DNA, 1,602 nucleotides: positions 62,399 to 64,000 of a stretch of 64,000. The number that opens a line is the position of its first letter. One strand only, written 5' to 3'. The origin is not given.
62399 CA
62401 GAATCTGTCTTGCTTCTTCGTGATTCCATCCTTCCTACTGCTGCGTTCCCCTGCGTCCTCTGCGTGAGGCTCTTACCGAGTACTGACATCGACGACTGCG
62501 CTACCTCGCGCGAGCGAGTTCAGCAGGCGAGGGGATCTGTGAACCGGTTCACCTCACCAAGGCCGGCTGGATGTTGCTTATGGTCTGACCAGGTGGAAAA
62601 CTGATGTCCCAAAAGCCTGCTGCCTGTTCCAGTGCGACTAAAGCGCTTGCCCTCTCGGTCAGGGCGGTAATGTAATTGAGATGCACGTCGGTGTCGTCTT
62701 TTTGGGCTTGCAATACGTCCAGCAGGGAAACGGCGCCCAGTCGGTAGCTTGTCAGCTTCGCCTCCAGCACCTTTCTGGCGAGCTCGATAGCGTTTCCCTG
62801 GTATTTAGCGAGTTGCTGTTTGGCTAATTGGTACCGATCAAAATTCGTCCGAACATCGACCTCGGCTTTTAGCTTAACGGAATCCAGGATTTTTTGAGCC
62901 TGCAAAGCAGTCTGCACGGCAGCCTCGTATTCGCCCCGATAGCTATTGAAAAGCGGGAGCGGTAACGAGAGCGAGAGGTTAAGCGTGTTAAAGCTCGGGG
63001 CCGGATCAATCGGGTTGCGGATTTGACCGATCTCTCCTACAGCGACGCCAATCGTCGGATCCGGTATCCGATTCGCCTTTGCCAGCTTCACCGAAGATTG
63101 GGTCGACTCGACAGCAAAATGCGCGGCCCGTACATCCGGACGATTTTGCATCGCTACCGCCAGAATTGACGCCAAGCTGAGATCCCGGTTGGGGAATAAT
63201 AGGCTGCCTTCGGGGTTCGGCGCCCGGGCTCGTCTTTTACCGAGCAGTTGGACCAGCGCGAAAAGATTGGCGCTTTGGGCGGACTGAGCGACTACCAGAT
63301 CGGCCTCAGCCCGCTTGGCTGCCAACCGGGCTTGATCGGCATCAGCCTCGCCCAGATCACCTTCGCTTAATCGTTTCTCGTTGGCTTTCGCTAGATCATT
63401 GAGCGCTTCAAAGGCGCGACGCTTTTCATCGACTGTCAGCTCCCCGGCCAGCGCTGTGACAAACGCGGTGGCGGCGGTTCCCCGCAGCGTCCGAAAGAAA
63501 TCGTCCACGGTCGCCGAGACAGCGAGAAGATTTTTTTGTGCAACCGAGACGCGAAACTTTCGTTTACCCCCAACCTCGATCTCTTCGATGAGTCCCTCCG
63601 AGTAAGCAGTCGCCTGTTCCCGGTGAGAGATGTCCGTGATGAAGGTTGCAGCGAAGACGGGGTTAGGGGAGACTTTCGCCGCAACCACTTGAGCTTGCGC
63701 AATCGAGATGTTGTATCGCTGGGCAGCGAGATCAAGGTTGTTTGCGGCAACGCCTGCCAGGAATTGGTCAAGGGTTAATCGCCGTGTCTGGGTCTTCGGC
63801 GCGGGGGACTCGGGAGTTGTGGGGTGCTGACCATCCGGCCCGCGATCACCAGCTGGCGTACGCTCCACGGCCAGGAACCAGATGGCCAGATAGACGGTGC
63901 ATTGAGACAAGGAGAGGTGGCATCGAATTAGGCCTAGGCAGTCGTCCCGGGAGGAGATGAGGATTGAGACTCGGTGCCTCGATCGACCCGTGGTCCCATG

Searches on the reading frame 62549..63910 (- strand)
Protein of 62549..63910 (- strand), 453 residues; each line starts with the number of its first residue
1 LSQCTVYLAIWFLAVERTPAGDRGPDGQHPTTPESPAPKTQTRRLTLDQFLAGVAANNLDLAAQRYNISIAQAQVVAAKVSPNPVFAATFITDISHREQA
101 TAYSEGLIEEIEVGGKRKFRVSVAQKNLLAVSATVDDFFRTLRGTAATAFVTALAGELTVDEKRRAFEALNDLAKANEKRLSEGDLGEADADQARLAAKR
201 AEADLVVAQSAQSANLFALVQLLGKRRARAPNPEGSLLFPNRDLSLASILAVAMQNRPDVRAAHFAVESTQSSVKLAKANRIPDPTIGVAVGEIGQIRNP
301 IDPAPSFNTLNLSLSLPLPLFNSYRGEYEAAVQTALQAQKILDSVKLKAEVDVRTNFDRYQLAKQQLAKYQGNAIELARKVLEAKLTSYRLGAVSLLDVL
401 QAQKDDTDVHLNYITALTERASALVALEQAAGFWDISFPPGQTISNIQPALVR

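Call 7: search_protein_families(library=pfam, proteins=[window:62549-63910:-])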
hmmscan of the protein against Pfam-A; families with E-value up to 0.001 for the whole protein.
window:62549-63910:- (453 aa): 1 family
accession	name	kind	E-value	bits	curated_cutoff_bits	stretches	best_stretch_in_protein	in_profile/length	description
PF02321.23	OEP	-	5.8e-40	137.5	22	2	249-432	4-187/187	Outer membrane efflux protein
